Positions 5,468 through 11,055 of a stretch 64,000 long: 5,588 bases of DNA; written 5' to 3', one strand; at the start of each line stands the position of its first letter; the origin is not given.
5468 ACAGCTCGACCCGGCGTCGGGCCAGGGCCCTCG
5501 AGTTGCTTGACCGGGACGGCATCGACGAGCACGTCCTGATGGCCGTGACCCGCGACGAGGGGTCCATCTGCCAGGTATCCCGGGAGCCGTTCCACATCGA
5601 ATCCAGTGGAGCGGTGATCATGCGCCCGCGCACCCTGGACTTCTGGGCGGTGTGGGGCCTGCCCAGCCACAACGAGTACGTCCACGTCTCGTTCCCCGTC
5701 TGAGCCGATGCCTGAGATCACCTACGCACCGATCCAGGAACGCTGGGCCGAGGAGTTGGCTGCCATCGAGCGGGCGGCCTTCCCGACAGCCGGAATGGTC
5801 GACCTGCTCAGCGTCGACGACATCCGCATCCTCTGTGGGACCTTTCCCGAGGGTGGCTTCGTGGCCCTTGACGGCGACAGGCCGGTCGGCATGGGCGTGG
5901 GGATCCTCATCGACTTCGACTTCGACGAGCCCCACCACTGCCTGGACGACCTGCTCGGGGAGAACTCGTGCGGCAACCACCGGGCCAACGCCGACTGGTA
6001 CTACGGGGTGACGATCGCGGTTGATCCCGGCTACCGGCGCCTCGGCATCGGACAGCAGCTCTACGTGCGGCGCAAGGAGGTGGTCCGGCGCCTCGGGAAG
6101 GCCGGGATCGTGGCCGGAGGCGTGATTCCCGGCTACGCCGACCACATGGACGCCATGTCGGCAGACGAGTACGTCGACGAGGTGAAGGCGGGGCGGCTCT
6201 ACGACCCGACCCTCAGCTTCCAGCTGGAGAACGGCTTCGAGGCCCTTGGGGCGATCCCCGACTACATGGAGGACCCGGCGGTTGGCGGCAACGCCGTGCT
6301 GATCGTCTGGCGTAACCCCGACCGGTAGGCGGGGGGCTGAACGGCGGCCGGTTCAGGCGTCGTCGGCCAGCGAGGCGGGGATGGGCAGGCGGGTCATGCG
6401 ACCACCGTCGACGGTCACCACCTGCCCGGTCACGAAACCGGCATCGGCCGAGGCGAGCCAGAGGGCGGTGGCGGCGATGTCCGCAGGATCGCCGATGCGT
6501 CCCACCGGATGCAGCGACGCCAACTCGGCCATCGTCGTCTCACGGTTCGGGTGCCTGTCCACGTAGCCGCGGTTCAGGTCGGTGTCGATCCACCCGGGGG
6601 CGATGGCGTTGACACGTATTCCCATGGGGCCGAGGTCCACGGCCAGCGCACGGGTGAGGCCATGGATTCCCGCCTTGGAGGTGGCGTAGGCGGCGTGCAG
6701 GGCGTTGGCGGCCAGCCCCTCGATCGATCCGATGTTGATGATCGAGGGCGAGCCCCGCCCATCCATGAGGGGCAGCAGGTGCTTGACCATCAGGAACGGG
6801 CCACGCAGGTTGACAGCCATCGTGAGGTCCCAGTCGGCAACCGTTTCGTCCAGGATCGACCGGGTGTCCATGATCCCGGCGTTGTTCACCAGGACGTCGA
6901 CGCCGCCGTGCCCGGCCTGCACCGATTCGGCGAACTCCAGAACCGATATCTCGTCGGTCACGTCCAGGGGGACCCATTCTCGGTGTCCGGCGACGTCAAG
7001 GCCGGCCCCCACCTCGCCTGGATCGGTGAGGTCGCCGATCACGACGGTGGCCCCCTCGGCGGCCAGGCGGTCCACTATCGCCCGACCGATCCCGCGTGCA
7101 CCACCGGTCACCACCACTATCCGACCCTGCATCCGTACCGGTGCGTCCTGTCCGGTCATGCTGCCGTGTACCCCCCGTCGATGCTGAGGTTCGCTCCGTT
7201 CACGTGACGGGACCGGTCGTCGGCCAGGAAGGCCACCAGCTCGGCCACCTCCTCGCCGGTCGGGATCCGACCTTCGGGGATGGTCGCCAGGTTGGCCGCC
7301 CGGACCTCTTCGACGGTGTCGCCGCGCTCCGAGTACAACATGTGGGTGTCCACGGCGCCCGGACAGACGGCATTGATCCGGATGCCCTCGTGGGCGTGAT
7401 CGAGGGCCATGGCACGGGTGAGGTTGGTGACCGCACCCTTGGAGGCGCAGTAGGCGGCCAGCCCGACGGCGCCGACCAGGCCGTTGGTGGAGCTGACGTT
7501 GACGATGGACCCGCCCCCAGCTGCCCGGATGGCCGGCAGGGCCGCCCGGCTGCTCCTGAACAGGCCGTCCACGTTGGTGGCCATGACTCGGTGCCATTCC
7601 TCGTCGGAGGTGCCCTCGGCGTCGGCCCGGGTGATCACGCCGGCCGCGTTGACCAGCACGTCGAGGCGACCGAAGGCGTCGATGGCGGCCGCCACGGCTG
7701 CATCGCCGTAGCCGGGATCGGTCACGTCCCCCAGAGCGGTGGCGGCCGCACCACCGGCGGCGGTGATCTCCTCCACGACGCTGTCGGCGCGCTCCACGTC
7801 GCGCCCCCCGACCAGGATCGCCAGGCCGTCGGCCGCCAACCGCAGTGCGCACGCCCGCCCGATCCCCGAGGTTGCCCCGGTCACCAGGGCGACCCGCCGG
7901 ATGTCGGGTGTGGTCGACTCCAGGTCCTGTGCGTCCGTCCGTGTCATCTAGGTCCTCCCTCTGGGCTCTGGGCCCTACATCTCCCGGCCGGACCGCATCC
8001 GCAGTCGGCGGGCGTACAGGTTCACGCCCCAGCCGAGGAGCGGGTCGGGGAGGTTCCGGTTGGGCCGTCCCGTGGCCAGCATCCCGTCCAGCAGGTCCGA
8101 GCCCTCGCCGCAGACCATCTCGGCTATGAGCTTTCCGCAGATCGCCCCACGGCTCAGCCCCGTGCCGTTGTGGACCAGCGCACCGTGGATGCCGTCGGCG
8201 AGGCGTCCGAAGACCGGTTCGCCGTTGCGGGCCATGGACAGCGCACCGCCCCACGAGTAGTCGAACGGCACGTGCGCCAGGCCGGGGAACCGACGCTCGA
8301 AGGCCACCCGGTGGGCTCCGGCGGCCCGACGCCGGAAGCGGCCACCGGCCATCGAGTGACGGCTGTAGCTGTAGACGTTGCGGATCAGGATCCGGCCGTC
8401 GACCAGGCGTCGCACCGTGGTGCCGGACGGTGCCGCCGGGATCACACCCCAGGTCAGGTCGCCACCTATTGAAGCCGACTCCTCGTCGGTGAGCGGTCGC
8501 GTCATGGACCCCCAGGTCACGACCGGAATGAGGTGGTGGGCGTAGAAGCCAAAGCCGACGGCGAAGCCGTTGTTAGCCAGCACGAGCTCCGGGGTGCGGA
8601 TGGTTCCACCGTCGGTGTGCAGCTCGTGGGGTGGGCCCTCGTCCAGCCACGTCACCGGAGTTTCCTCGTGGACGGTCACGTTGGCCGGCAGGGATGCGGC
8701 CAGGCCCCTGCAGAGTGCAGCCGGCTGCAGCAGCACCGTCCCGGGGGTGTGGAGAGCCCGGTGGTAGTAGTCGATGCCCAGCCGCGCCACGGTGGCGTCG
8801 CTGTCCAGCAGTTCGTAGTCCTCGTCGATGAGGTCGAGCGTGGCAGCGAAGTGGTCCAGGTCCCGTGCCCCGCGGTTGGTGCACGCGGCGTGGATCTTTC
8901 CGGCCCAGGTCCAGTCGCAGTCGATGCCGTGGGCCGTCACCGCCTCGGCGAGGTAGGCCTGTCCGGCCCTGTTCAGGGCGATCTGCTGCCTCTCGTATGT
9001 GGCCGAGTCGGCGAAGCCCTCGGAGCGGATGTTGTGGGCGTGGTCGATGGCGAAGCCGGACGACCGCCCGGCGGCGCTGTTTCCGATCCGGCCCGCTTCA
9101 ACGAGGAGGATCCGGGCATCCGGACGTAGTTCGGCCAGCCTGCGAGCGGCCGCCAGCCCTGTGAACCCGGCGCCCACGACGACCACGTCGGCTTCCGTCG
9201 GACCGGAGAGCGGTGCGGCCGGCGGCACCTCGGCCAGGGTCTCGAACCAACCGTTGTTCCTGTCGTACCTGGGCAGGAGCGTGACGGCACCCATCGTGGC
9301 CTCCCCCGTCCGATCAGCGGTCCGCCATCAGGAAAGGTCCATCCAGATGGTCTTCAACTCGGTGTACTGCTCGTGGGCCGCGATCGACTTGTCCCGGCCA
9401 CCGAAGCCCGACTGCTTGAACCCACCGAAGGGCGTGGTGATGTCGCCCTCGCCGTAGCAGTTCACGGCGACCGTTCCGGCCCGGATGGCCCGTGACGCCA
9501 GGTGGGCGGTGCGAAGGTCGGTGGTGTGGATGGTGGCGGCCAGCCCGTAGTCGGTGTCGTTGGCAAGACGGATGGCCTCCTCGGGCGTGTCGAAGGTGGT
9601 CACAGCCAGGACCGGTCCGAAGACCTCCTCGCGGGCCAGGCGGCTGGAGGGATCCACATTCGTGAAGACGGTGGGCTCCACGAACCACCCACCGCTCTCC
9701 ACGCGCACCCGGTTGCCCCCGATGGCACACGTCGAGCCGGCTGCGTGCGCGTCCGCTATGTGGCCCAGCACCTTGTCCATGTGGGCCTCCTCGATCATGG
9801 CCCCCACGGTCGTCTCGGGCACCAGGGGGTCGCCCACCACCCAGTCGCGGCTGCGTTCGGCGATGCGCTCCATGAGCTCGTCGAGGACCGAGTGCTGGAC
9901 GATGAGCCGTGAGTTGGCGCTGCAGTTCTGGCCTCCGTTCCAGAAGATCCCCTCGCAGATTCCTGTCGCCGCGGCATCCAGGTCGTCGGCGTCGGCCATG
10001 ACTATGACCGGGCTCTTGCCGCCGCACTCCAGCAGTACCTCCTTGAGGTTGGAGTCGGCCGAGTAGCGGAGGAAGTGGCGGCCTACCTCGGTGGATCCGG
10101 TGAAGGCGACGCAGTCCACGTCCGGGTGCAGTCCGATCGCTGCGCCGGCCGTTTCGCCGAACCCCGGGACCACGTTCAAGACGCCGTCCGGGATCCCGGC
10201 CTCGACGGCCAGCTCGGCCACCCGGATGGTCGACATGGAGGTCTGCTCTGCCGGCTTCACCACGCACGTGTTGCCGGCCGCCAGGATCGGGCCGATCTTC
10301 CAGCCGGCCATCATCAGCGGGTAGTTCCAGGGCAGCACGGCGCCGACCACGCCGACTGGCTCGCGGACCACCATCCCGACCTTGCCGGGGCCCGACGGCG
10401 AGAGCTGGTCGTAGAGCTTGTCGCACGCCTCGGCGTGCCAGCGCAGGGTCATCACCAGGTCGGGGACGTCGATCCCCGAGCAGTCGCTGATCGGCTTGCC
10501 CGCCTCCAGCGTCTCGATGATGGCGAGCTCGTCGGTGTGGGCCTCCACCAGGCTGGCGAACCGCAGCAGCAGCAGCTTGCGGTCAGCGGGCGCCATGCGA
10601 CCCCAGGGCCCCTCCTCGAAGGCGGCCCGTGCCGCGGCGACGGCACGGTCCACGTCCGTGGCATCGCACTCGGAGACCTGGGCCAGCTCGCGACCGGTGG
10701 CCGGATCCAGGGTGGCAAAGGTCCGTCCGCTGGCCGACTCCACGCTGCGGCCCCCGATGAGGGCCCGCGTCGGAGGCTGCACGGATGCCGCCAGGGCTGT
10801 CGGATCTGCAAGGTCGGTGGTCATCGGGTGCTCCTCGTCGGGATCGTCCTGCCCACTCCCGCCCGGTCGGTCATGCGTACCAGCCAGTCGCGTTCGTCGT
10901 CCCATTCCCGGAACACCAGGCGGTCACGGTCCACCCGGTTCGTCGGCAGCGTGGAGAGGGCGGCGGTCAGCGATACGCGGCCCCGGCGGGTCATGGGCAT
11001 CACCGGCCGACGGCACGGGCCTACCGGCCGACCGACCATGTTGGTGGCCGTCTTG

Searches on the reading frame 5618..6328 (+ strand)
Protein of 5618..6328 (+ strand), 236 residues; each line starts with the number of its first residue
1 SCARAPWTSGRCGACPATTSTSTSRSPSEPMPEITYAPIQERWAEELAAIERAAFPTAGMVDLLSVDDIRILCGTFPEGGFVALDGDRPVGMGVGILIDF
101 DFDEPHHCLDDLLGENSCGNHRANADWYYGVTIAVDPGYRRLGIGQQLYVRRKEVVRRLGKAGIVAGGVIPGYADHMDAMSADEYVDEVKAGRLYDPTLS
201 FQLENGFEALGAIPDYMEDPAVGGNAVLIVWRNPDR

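Call 42: search_protein_families(library=pfam, proteins=[window:5618-6328:+], max_evalue=0.0001)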
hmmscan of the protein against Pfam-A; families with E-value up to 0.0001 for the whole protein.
window:5618-6328:+ (236 aa): 2 families
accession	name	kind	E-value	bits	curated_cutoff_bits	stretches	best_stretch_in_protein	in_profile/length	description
PF00583.31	Acetyltransf_1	-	7.5e-07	29.9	20.7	1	72-159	24-91/116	Acetyltransferase (GNAT) family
PF13508.13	Acetyltransf_7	-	8.8e-05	23.2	27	0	81-149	6-50/84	Acetyltransferase (GNAT) domain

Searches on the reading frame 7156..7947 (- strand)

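Call 11: search_protein_families(library=pfam, proteins=[window:7156-7947:-], max_evalue=0.001)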
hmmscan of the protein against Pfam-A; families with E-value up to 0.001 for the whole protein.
window:7156-7947:- (263 aa): 4 families
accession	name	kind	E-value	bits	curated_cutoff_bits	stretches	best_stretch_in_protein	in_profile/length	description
PF13561.12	adh_short_C2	-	1.2e-58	198.9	27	1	24-261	1-236/236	Enoyl-(Acyl carrier protein) reductase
PF00106.31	adh_short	-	3.5e-57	193.5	26.6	1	18-207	1-190/195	short chain dehydrogenase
PF08659.16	KR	-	6e-13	49.5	22.6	1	20-178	3-161/180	KR domain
PF23441.1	SDR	-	2.5e-05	24.3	27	1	20-259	10-254/258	SDR-like rossmann domain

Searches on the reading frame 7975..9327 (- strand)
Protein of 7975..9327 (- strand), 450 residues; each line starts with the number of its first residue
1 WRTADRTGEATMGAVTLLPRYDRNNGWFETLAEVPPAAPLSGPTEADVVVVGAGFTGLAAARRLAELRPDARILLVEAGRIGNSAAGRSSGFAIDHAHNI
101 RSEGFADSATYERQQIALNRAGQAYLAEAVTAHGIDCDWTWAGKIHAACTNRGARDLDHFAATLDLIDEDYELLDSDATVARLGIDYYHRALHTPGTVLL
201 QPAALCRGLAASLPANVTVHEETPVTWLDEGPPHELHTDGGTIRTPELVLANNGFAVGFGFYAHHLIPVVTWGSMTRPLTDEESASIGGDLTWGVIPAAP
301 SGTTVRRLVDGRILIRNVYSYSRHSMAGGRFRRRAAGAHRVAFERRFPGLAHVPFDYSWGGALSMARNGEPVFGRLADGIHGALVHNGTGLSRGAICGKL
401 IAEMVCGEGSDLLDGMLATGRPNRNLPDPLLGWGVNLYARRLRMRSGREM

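Call 11: search_protein_families(library=pfam, proteins=[window:7975-9327:-], max_evalue=0.001)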
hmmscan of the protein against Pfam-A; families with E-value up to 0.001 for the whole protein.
window:7975-9327:- (450 aa): 7 families
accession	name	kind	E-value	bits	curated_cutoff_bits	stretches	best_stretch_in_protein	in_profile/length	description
PF01266.30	DAO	-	2.2e-42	146.3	27.9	1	47-404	1-353/353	FAD dependent oxidoreductase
PF13450.12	NAD_binding_8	-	8.8e-06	26.3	21.9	1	50-96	1-47/68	NAD(P)-binding Rossmann-like domain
PF01946.23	Thi4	-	1.7e-05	24.7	26.2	1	44-78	16-49/235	Thi4 family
PF00890.30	FAD_binding_2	-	0.00023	21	20.4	1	47-99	1-53/414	FAD binding domain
PF07992.20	Pyr_redox_2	-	0.00027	20.9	26.1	1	47-80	2-33/291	Pyridine nucleotide-disulphide oxidoreductase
PF13454.12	NAD_binding_9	-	0.00056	20.4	21.8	0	49-86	1-40/155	FAD-NAD(P)-binding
PF05834.18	Lycopene_cycl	-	0.00091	18.8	23.4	0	47-79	1-33/380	Lycopene cyclase protein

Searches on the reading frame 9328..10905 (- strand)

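Call 11: search_protein_families(library=pfam, proteins=[window:9328-10905:-], max_evalue=0.001)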
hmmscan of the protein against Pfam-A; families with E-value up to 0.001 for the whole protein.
window:9328-10905:- (525 aa): 1 family
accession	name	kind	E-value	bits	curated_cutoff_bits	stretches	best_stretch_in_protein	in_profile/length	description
PF00171.27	Aldedh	-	3.6e-168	560.3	23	1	56-520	3-461/461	Aldehyde dehydrogenase family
